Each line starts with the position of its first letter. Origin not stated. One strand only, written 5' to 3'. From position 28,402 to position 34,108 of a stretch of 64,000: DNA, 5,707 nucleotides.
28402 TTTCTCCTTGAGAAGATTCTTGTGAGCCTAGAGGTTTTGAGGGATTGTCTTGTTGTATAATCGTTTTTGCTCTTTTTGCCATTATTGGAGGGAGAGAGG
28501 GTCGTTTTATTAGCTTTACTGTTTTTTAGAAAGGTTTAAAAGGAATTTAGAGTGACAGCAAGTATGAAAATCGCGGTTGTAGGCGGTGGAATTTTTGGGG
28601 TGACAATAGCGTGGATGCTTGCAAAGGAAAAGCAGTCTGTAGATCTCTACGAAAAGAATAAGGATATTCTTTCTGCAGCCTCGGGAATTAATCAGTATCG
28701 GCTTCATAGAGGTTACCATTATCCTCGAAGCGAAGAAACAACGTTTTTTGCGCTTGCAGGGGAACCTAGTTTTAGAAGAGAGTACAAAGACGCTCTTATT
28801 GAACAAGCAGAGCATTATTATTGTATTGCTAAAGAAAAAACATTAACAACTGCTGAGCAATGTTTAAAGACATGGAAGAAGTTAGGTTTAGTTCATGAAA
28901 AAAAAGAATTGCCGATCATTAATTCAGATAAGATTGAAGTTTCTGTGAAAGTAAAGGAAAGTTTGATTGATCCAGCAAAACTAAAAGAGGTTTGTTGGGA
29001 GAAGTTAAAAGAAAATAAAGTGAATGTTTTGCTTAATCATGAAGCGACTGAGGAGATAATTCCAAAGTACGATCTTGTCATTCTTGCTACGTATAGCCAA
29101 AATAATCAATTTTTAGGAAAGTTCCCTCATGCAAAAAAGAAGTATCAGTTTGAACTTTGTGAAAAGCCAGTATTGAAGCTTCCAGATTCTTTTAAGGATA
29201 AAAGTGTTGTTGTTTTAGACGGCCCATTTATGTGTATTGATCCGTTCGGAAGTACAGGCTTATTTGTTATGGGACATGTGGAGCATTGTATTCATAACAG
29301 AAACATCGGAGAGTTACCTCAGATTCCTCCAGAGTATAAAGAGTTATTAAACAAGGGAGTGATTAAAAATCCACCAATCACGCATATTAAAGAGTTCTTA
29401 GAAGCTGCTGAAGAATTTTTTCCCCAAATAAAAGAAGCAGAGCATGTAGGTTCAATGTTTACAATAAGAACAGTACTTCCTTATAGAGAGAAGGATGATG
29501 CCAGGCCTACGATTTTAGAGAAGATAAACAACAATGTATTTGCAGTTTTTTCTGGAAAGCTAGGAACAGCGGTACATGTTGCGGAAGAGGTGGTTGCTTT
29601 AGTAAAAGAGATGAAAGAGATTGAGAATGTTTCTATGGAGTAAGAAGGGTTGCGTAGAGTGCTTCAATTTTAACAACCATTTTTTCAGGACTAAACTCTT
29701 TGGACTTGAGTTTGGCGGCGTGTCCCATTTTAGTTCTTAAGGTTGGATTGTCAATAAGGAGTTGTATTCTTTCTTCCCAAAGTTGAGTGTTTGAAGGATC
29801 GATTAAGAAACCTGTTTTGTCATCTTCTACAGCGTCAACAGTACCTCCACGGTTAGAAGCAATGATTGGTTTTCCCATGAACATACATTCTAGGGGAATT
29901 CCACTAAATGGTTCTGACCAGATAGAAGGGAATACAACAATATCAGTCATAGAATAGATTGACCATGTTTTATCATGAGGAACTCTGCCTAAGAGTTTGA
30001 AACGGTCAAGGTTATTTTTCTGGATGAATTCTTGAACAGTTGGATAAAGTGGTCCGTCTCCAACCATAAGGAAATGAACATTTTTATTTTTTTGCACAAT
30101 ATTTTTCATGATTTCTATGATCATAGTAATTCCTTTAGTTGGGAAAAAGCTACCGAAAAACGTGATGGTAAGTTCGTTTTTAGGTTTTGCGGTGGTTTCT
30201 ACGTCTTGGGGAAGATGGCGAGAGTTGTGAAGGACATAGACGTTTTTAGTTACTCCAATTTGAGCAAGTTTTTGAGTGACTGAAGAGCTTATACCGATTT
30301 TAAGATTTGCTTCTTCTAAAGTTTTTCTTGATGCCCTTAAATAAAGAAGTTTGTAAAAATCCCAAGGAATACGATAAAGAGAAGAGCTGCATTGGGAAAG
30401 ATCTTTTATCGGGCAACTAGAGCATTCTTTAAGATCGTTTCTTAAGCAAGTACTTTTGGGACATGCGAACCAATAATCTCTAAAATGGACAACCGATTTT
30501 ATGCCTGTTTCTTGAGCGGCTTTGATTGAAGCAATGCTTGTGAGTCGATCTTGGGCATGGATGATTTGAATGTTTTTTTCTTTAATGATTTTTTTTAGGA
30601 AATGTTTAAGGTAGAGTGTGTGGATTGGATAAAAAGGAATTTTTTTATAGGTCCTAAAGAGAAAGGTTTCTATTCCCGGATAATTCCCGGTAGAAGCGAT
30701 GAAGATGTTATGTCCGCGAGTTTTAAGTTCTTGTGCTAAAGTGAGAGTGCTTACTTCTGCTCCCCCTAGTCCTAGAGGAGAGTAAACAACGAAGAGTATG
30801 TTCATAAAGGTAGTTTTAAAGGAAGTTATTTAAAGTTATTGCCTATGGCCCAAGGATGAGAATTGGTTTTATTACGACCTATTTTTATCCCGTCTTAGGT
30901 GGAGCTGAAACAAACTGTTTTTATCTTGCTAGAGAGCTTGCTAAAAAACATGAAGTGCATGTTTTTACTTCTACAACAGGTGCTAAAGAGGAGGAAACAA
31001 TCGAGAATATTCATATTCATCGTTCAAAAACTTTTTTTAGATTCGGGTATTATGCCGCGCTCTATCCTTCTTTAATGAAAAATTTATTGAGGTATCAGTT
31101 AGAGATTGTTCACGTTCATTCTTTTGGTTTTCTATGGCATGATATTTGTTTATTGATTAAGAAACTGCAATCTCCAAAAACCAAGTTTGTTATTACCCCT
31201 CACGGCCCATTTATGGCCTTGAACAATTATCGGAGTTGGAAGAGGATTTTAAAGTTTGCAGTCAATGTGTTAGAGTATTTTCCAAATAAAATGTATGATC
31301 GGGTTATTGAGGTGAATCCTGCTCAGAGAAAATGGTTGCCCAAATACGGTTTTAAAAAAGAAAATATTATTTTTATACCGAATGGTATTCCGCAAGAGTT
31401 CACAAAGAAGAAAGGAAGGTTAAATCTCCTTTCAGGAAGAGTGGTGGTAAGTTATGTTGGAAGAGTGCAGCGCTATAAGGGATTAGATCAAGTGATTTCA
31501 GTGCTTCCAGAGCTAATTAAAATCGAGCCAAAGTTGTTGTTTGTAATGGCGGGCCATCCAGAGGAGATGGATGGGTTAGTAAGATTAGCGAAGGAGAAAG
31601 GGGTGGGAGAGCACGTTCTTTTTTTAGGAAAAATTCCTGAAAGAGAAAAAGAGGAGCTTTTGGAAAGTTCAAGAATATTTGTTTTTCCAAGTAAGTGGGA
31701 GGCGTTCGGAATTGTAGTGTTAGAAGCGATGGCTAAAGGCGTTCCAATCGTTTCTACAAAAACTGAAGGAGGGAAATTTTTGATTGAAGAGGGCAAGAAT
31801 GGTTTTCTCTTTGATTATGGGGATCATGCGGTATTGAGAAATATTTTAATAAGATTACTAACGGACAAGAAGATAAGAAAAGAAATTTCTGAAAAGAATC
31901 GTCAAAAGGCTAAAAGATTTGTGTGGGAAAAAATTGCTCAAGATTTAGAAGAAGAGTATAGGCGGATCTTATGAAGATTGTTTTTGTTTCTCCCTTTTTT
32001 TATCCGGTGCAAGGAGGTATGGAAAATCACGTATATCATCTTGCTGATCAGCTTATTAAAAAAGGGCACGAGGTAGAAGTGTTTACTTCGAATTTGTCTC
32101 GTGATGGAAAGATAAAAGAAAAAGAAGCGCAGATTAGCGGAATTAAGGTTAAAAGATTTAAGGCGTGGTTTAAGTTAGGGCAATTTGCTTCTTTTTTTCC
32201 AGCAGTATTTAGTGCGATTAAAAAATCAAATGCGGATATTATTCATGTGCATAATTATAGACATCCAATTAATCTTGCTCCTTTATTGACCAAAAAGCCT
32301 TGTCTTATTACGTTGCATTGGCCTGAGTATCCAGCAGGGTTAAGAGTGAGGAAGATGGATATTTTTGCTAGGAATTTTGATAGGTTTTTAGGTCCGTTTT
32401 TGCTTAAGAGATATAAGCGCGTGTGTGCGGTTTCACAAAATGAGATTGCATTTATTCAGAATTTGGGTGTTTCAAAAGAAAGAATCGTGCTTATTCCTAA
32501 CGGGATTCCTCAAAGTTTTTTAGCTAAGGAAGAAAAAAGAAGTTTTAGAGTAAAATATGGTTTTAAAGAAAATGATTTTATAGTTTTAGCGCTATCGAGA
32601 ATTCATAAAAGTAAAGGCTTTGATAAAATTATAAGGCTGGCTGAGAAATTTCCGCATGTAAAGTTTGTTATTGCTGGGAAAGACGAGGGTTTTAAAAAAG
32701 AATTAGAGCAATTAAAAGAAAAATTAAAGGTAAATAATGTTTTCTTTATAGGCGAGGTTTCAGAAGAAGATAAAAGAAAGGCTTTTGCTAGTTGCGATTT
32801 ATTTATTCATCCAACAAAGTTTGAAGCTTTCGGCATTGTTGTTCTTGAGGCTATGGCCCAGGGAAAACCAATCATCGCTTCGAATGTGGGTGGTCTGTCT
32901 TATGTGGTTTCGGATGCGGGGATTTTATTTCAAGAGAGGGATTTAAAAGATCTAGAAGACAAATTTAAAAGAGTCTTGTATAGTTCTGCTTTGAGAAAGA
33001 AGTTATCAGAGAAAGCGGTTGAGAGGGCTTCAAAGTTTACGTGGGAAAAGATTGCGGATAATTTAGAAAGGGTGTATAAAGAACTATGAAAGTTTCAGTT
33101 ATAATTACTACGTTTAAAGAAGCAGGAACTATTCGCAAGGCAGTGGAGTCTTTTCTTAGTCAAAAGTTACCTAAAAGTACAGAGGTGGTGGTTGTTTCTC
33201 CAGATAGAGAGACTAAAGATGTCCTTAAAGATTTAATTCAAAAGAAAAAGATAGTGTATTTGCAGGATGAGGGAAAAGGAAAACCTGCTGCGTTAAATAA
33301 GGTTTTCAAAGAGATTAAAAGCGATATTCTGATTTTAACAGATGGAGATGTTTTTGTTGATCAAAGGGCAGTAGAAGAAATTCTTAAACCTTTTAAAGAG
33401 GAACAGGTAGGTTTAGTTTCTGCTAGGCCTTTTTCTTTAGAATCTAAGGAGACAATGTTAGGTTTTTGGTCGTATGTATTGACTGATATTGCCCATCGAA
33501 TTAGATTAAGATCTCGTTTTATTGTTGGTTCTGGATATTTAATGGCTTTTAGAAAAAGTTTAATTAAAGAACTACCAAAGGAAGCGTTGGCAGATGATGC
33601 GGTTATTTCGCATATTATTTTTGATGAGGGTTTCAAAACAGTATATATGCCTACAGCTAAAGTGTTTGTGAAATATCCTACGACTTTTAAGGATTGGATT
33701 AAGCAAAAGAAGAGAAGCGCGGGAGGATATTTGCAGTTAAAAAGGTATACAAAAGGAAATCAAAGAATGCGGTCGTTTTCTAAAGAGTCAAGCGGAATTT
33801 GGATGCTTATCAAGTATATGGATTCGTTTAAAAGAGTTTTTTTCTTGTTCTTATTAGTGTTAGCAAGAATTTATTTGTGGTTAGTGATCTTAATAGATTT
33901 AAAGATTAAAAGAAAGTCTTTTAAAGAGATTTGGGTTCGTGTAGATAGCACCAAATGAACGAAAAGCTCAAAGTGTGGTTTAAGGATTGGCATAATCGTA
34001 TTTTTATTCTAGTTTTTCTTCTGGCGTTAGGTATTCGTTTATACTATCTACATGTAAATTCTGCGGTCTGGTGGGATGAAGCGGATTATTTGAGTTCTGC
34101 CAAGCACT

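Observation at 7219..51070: Very large AglB-centred glycosylation island that likely encodes more than one lipid-linked glycan pathway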

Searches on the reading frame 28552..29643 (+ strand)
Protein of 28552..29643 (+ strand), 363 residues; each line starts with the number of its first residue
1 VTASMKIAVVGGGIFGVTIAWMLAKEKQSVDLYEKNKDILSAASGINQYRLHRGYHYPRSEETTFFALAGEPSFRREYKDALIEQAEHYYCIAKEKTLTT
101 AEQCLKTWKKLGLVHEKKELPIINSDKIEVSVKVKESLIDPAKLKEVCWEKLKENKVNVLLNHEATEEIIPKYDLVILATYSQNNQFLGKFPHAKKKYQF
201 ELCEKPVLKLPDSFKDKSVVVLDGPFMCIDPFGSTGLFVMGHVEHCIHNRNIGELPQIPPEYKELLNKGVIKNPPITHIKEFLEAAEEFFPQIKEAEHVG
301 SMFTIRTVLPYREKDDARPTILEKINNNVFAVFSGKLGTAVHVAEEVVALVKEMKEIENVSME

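Call 4: search_protein_families(library=pfam, proteins=[window:28552-29643:+], max_evalue=0.01)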
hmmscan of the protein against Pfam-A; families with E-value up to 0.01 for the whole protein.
window:28552-29643:+ (363 aa): 6 families
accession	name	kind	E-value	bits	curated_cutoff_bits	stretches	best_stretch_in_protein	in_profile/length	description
PF01266.30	DAO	-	6.4e-16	59.2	27.9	1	6-333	1-333/353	FAD dependent oxidoreductase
PF13450.12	NAD_binding_8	-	6.1e-07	30.1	21.9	1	9-56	1-50/68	NAD(P)-binding Rossmann-like domain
PF07992.20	Pyr_redox_2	-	0.00018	21.5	26.1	0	6-42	144-180/291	Pyridine nucleotide-disulphide oxidoreductase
PF01210.29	NAD_Gly3P_dh_N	-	0.00021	21.8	23.1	1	6-41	1-36/158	NAD-dependent glycerol-3-phosphate dehydrogenase N-terminus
PF02737.24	3HCDH_N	-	0.00033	21.1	22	1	6-76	1-71/180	3-hydroxyacyl-CoA dehydrogenase, NAD binding domain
PF00070.33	Pyr_redox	-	0.0013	19.7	22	0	6-40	1-35/82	Pyridine nucleotide-disulphide oxidoreductase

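Call 41: search_protein_families(library=ncbifam, proteins=[window:28552-29643:+], max_evalue=0.001)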
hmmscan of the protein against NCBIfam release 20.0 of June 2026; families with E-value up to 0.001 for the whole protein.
window:28552-29643:+ (363 aa): 18 families
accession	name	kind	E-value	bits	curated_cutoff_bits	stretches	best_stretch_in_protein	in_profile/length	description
NF005560.0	PRK07233.1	equivalog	7.3e-09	35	252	1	5-71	1-69/435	hypothetical protein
TIGR03197.1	MnmC_Cterm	equivalog_domain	3.3e-08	33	174.2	1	6-71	1-66/400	FAD-dependent 5-carboxymethylaminomethyl-2-thiouridine(34) oxidoreductase MnmC1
TIGR02352.1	thiamin_ThiO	equivalog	8.6e-08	31.6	250.8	1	7-45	1-38/351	glycine oxidase ThiO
NF033460.1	glycerol3P_ox_II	equivalog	2.6e-07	30.1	460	1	6-167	3-177/361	type 2 glycerol-3-phosphate oxidase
NF005243.0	PRK06753.1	equivalog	3.9e-06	26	365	1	5-46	1-42/374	hypothetical protein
NF002480.1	PRK01747.1-1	equivalog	3.9e-06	25.6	540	1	4-67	248-311/645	bifunctional tRNA (5-methylaminomethyl-2-thiouridine)(34)-methyltransferase MnmC2/FAD-dependent 5-carboxymethylaminomethyl-2-thiouridine(34)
NF002481.1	PRK01747.1-2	equivalog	5.1e-06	25.6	600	1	5-189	239-425/611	bifunctional tRNA (5-methylaminomethyl-2-thiouridine)(34)-methyltransferase MnmC2/FAD-dependent 5-carboxymethylaminomethyl-2-thiouridine(34)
NF045663.1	diclust_near_Sec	equivalog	1.7e-05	23.2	530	1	4-51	106-153/759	pyridine nucleotide-disulfide oxidoreductase/dicluster-binding protein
NF008899.0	PRK12266.1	equivalog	2e-05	23.3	360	0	3-60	5-61/508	glycerol-3-phosphate dehydrogenase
NF008726.1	PRK11728.1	equivalog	2.4e-05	23.4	299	1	6-72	2-70/389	L-2-hydroxyglutarate oxidase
NF005313.0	PRK06847.1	subfamily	3.1e-05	23.1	372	1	2-48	2-48/375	hypothetical protein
NF001933.0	PRK00711.1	subfamily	6.9e-05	22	383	1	5-58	1-54/429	D-amino acid dehydrogenase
NF000947.0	PRK00094.2-5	equivalog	0.00012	21.6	251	1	2-40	2-40/323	NAD(P)H-dependent glycerol-3-phosphate dehydrogenase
NF045599.1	bili_reduct_long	exception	0.00014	20.2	750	0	4-39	381-416/641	bilirubin reductase, long form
NF000942.0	PRK00094.1-4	subfamily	0.00058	19.1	257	0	4-42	2-40/334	NAD(P)H-dependent glycerol-3-phosphate dehydrogenase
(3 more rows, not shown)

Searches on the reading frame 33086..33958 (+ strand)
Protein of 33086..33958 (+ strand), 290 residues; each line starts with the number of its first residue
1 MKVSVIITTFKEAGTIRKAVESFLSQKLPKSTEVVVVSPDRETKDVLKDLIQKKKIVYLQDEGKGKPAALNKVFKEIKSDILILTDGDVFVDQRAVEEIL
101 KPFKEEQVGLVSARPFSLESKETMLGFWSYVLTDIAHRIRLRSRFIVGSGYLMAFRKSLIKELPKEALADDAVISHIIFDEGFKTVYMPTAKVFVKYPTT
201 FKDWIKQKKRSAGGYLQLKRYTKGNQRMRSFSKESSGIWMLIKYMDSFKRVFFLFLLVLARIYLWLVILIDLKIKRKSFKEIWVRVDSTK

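Call 5: search_protein_families(library=pfam, proteins=[window:33086-33958:+], max_evalue=0.01)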
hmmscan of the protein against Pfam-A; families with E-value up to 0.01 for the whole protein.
window:33086-33958:+ (290 aa): 6 families
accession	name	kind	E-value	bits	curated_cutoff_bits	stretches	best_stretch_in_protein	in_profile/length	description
PF13641.12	Glyco_tranf_2_3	-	2.1e-23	84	27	1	3-213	3-229/230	Glycosyltransferase like family 2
PF00535.33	Glycos_transf_2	-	3.7e-19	69.7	23.3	1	4-161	1-165/168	Glycosyl transferase family 2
PF13506.12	Glyco_transf_21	-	7.8e-13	48.7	21.7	1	66-202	18-163/174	Glycosyl transferase family 21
PF13632.12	Glyco_trans_2_3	-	7.2e-12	46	27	1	83-267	3-188/198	Glycosyl transferase family group 2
PF10111.15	Glyco_tranf_2_2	-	0.0011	19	27.3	1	29-101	27-104/276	Glycosyltransferase like family 2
PF01983.22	CofC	-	0.0021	17.7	22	1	32-106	44-116/217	Guanylyl transferase CofC like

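Call 29: search_solved_structures(query=window:33086-33958:+, max_evalue=0.001)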
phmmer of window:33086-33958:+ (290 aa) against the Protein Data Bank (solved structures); distinct sequences matched with E-value up to 0.001: 4.
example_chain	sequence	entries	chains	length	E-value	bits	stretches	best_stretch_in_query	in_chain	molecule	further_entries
8smm_A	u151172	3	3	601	0.00013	25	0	42-284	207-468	Hyaluronan synthase 1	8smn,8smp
6yv7_B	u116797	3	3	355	0.00039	23.4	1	2-190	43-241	Glycosyl transferase, family 2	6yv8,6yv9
6yv7_A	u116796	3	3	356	0.00039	23.4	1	2-190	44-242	Glycosyl transferase, family 2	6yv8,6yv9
6p61_A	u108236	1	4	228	0.00054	22.9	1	3-100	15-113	Glycosyltransferase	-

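Call 41: search_protein_families(library=ncbifam, proteins=[window:33086-33958:+], max_evalue=0.001)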
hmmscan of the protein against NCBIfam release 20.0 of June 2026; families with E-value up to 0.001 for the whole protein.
window:33086-33958:+ (290 aa): 16 families
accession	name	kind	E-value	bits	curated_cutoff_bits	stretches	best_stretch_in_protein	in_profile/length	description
TIGR03937.1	PgaC_IcaA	equivalog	6.3e-23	81.4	422.3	1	2-276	46-326/407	poly-beta-1,6-N-acetyl-D-glucosamine synthase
TIGR04182.1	glyco_TIGR04182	equivalog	2.2e-10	40.4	325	1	2-107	1-101/293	S-layer glycoprotein N-glycosyltransferase AglJ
NF041875.1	EPS_EpsD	equivalog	5.5e-10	39.1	370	1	3-107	1-108/325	exopolysaccharide biosynthesis glycosyltransferase EpsD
NF038299.1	EPS_HpsN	equivalog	9.6e-10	37.9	425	1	2-117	2-121/317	hormogonium polysaccharide biosynthesis glycosyltransferase HpsN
TIGR03965.1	mycofact_glyco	equivalog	8.3e-09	34.8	280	1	2-230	75-315/467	mycofactocin biosynthesis glycosyltransferase MftF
NF041173.1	Sug_nt_acttase_Thmprot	equivalog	1.5e-06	27.5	600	1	26-113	42-130/405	bifunctional sugar-1-phosphate nucleotidylyltransferase/acetyltransferase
TIGR03472.1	HpnI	equivalog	1.6e-06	27.3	310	1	17-187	57-244/373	bacteriohopanetetrol glucosamine biosynthesis glycosyltransferase HpnI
NF050050.1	ProtGlycPglI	equivalog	4e-06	26.4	500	1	2-105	3-110/306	GalNAc(5)-diNAcBac-PP-undecaprenol beta-1,3-glucosyltransferase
TIGR04242.1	nodulat_NodC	equivalog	8.4e-06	25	550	0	2-114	49-167/395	chitooligosaccharide synthase NodC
TIGR04283.1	glyco_like_mftF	equivalog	1e-05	25.2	182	1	3-132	1-125/221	TIGR04283 family arsenosugar biosynthesis glycosyltransferase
NF041394.1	GtaseAglG_Halo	equivalog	1.6e-05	24.3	440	1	1-107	1-111/304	glucosyl-dolichyl phosphate glucuronosyltransferase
NF010496.0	PRK13915.1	equivalog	3.2e-05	23.1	262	1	2-118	32-161/307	glucosyl-3-phosphoglycerate synthase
NF047588.1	GlcsyltransPgfSStrep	equivalog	5.1e-05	22.6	500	1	1-114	1-120/308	glycosyltransferase PgfS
TIGR03469.1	HpnB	hypoth_equivalog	0.00016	20.8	379.25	1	2-113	45-170/386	hopene-associated glycosyltransferase HpnB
TIGR03030.1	CelA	equivalog_domain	0.00079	17.6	699.1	0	166-222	328-384/714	UDP-forming cellulose synthase catalytic subunit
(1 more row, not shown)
